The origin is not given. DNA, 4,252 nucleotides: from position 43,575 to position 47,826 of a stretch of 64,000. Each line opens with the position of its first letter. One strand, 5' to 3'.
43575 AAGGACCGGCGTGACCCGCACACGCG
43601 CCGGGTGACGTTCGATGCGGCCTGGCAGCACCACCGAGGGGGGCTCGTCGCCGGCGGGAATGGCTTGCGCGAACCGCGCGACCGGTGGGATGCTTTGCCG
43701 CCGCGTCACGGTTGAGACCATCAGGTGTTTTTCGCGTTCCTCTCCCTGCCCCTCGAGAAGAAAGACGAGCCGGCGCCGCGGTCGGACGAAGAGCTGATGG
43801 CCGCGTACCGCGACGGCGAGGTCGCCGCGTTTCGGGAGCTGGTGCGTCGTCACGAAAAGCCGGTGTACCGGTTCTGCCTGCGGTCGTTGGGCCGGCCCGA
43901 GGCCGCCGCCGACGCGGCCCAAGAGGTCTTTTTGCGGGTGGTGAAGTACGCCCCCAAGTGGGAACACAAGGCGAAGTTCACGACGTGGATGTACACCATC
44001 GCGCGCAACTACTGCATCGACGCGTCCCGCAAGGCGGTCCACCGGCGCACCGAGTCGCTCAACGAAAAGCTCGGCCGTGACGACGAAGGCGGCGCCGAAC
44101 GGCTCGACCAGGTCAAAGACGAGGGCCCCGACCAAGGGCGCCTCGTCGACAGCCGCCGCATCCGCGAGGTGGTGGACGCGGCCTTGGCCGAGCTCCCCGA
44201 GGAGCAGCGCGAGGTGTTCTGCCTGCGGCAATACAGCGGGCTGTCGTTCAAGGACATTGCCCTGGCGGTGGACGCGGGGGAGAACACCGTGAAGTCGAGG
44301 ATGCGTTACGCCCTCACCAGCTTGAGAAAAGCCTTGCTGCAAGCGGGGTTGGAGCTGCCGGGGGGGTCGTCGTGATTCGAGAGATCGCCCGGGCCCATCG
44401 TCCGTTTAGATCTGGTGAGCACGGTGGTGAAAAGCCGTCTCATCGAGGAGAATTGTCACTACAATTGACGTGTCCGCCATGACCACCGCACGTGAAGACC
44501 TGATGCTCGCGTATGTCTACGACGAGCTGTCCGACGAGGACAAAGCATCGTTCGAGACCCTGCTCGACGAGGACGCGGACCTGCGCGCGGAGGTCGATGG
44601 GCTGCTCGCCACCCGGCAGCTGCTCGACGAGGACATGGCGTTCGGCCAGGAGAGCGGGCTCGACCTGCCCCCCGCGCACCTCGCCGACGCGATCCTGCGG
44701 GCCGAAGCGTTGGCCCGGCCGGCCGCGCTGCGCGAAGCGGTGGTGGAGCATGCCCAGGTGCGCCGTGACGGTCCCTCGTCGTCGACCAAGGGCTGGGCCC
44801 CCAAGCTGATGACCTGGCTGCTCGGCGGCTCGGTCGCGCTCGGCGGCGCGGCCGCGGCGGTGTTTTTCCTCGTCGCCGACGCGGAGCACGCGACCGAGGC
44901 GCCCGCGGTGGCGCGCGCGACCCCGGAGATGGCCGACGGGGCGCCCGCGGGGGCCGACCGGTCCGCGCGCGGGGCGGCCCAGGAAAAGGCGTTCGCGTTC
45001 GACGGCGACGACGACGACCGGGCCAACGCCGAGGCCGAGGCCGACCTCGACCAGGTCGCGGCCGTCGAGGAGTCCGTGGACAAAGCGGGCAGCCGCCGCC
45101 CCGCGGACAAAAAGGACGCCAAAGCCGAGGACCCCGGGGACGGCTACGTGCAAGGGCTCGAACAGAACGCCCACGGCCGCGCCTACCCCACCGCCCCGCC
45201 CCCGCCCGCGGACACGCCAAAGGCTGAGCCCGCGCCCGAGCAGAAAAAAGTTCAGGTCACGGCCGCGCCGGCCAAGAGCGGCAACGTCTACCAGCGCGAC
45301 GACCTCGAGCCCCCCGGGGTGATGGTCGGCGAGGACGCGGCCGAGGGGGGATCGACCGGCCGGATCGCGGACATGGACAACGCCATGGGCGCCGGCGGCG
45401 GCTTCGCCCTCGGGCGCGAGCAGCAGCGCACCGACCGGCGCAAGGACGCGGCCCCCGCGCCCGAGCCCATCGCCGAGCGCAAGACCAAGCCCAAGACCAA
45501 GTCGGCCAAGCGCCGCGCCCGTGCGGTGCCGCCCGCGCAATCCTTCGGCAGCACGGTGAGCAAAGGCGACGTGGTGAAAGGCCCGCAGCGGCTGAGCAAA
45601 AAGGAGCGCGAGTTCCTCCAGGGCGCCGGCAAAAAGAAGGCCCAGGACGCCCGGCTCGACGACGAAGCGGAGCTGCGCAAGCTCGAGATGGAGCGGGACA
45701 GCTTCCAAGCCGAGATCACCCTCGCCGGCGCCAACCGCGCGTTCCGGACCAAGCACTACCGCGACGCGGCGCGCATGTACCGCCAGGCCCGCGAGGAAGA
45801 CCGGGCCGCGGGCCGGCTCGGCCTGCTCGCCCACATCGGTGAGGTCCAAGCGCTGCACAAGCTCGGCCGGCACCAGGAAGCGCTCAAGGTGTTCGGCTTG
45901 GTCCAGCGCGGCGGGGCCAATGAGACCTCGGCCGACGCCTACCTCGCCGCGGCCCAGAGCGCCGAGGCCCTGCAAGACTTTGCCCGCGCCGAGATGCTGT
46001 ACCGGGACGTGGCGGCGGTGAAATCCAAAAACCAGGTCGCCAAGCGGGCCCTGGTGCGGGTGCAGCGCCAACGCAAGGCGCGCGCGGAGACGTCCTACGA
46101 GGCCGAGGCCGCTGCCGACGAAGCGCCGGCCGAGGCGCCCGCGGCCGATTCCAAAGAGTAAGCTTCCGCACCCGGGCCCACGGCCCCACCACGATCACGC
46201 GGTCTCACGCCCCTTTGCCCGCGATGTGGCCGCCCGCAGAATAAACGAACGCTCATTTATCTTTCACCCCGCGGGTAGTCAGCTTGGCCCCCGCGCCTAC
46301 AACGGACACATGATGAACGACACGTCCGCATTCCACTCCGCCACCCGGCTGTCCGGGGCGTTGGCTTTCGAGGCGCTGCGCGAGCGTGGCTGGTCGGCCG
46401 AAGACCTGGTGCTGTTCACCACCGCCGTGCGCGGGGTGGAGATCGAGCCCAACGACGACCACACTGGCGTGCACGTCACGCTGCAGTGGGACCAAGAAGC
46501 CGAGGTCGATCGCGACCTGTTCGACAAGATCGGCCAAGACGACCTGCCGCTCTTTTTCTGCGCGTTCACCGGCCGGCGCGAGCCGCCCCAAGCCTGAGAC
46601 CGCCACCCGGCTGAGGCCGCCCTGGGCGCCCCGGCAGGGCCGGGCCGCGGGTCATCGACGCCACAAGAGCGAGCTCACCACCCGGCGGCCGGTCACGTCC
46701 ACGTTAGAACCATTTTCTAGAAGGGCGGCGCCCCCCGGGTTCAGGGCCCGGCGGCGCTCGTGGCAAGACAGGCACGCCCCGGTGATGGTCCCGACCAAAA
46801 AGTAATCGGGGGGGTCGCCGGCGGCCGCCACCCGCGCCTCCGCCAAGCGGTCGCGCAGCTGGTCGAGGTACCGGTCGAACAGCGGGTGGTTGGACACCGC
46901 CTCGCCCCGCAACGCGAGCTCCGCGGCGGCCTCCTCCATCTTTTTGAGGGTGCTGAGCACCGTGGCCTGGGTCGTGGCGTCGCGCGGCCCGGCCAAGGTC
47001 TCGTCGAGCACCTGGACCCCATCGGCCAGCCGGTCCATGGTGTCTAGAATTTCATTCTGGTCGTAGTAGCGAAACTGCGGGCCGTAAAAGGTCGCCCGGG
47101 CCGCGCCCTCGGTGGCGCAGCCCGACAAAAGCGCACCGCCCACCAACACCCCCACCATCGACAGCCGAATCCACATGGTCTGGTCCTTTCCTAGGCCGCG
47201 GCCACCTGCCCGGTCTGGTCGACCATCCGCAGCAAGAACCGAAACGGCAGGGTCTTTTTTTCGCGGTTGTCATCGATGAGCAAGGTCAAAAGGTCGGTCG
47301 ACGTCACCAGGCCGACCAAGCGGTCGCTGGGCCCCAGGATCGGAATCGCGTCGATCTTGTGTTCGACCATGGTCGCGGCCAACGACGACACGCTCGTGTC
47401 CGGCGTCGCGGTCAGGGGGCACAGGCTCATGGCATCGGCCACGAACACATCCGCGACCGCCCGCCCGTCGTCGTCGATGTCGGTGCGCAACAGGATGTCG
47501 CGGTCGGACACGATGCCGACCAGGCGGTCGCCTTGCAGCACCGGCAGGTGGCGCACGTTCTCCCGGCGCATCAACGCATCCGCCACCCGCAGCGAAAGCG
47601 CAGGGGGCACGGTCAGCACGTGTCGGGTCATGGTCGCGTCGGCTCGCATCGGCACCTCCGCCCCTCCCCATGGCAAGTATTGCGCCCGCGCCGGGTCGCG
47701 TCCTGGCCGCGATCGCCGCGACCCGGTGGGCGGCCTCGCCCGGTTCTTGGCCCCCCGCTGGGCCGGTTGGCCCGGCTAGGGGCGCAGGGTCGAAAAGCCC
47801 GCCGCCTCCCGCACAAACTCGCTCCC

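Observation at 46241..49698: A 20-bp AT-rich palindrome is duplicated in front of two genes, and in one case it overlaps the start codon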

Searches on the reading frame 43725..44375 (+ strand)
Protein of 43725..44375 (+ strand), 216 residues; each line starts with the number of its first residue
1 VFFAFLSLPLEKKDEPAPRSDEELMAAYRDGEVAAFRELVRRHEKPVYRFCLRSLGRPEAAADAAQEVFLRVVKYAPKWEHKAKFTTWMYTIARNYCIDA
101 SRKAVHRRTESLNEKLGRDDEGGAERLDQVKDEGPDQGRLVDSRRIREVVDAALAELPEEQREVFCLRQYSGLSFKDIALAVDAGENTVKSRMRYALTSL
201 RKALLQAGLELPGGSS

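Call 11: search_protein_families(library=pfam, proteins=[window:43725-44375:+], max_evalue=0.01)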
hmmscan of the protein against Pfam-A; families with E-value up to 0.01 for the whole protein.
window:43725-44375:+ (216 aa): 4 families
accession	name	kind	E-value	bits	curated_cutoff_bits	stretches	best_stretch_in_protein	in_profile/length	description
PF04542.20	Sigma70_r2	-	5.3e-18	65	24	1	39-104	1-68/71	Sigma-70 region 2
PF08281.18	Sigma70_r4_2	-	9.3e-13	48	25.7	1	148-198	2-52/54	Sigma-70, region 4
PF04545.22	Sigma70_r4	-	3.5e-12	46.1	24.1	1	153-202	1-50/50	Sigma-70, region 4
PF07638.17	Sigma70_ECF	-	1e-05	25.9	21.1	1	65-204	53-183/185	ECF sigma factor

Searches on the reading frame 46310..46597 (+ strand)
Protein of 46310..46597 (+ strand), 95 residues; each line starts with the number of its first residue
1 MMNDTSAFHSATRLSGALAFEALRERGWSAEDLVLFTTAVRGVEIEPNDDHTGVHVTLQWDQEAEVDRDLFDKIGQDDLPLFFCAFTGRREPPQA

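Call 11: search_protein_families(library=pfam, proteins=[window:46310-46597:+], max_evalue=0.01)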
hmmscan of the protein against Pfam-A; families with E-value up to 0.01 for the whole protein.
window:46310-46597:+ (95 aa): 0 families

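Call 34: find_homologous_proteins(query=window:46313-46597:+, max_evalue=0.001)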
Query window:46313-46597:+ (94 aa): 1 proteins with E <= 0.001 among 3 candidates.
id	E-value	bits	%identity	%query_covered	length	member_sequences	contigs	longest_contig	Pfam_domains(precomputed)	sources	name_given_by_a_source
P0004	2.9e-57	208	100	100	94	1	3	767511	-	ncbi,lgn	-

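Call 72: predict_structure(protein=window:46313-46597:+)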
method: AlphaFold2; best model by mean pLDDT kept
length: 94 residues; sequences in the alignment: 1
mean_pLDDT: 70.2   pTM: 0.55
mean pLDDT of the five models: 70.2, 68.2, 66.4, 52.4, 44.0
residues with pLDDT >= 90: 0; 70-90: 56; 50-70: 31; < 50: 7
segments of 3 or more residues with pLDDT < 50: 8-10, 91-94
pLDDT, mean of each block of 10 residues (from residue 1): 52 69 86 80 71 72 66 76 70 43
secondary structure, 60 per line:
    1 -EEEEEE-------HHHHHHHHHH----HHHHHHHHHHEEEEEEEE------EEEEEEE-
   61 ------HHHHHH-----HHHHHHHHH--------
elements in order: E2-7 H15-24 H29-38 E39-46 E53-59 H67-72 H78-86

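Call 75: fold_search(model_id=the predicted structure, library=pdb)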
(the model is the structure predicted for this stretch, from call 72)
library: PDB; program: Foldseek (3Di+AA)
matches with E <= 10: 693; with E <= 0.001: 0
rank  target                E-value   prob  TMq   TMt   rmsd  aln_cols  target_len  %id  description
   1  2od6_C                1.2e-01  0.21  0.30  0.28   8.5        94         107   16  Crystal structure of a dimeric ferredoxin-like protein (jcvi_pep_1096682647733) from uncultured marine organism at 1.8 (released 2007-01-23)
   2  6gyz_B                1.6e-01  0.30  0.30  0.09   6.6        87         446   15  Crystal structure of GlmM from Staphylococcus aureus (released 2019-01-23)
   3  2op5_F                1.6e-01  0.28  0.32  0.29   8.6        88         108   14  CRYSTAL STRUCTURE OF A DIMERIC FERREDOXIN-LIKE PROTEIN (JCVI_PEP_1096672785533) FROM UNCULTURED MARINE ORGANISM AT 2.2 (released 2007-02-06)
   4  2od4_A                2.1e-01  0.25  0.32  0.30   8.0        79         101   13  Crystal structure of a dimeric ferredoxin-like protein (jcvi_pep_1096665735785) from uncultured marine organism at 1.7 (released 2007-01-23)
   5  3ueb_B                2.2e-01  0.18  0.33  0.31   6.3        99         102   19  Crystal structure of TON_0450 from Thermococcus onnurineus NA1 (released 2012-10-10)
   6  2od6_B                2.2e-01  0.18  0.32  0.29   8.2        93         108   17  Crystal structure of a dimeric ferredoxin-like protein (jcvi_pep_1096682647733) from uncultured marine organism at 1.8 (released 2007-01-23)
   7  3ueb_C                2.2e-01  0.15  0.30  0.28   7.2        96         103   16  Crystal structure of TON_0450 from Thermococcus onnurineus NA1 (released 2012-10-10)
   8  6lpi_G                2.4e-01  0.35  0.34  0.35   5.3        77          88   18  Crystal Structure of AHAS holo-enzyme (released 2020-11-18)
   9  7byu_A                2.4e-01  0.35  0.39  0.35   8.5        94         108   14  Crystal structure of Acidovorax avenae L-fucose mutarotase (apo form) (released 2020-05-27)
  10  1b24                  2.7e-01  0.20  0.34  0.21   9.5        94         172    8  I-DMOI, INTRON-ENCODED ENDONUCLEASE (released 1999-03-24)
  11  3ctr                  2.7e-01  0.18  0.24  0.29   8.2        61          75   18  Crystal structure of the RRM-domain of the poly(A)-specific ribonuclease PARN bound to m7GTP (released 2008-07-29)
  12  2op5_C                3.1e-01  0.35  0.36  0.32   7.0        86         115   14  CRYSTAL STRUCTURE OF A DIMERIC FERREDOXIN-LIKE PROTEIN (JCVI_PEP_1096672785533) FROM UNCULTURED MARINE ORGANISM AT 2.2 (released 2007-02-06)
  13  2op5_B                3.3e-01  0.13  0.28  0.26   8.8        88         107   14  CRYSTAL STRUCTURE OF A DIMERIC FERREDOXIN-LIKE PROTEIN (JCVI_PEP_1096672785533) FROM UNCULTURED MARINE ORGANISM AT 2.2 (released 2007-02-06)
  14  2pc6_D                3.8e-01  0.35  0.38  0.24   5.8        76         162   16  Crystal structure of putative acetolactate synthase- small subunit from Nitrosomonas europaea (released 2007-04-10)
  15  3zzp                  3.8e-01  0.33  0.34  0.42   8.0        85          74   10  Circular permutant of ribosomal protein S6, lacking edge strand beta- 2 of wild-type S6. (released 2011-11-23)
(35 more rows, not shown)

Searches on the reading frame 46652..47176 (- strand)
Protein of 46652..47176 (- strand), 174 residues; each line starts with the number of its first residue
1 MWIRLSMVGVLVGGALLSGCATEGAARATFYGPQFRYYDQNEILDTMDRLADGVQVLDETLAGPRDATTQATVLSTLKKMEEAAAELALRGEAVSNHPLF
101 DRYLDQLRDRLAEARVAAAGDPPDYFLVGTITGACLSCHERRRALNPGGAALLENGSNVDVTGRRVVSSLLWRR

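Call 11: search_protein_families(library=pfam, proteins=[window:46652-47176:-], max_evalue=0.01)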
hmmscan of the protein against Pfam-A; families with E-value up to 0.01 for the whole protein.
window:46652-47176:- (174 aa): 0 families

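Call 76: predict_structure(protein=window:46652-47176:-)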
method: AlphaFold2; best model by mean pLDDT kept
length: 174 residues; sequences in the alignment: 1
mean_pLDDT: 53.5   pTM: 0.45
mean pLDDT of the five models: 53.5, 52.2, 51.4, 50.6, 46.6
residues with pLDDT >= 90: 0; 70-90: 44; 50-70: 49; < 50: 81
segments of 3 or more residues with pLDDT < 50: 1-37, 117-127, 144-174
pLDDT, mean of each block of 10 residues (from residue 1): 35 34 37 47 77 79 76 78 71 57 61 52 47 53 45 36 33 34
secondary structure, 60 per line:
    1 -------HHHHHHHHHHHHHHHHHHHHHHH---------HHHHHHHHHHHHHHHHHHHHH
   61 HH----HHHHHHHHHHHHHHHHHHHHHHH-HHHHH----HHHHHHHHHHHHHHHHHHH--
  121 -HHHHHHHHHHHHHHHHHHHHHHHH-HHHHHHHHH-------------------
elements in order: H8-30 H40-62 H67-89 H91-95 H100-118 H122-145 H147-155

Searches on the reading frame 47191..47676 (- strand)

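Call 11: search_protein_families(library=pfam, proteins=[window:47191-47676:-], max_evalue=0.01)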
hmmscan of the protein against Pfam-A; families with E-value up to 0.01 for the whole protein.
window:47191-47676:- (161 aa): 1 family
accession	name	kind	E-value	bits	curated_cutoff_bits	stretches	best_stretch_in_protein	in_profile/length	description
PF00571.33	CBS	-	1.4e-24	86.6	24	2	16-62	5-52/57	CBS domain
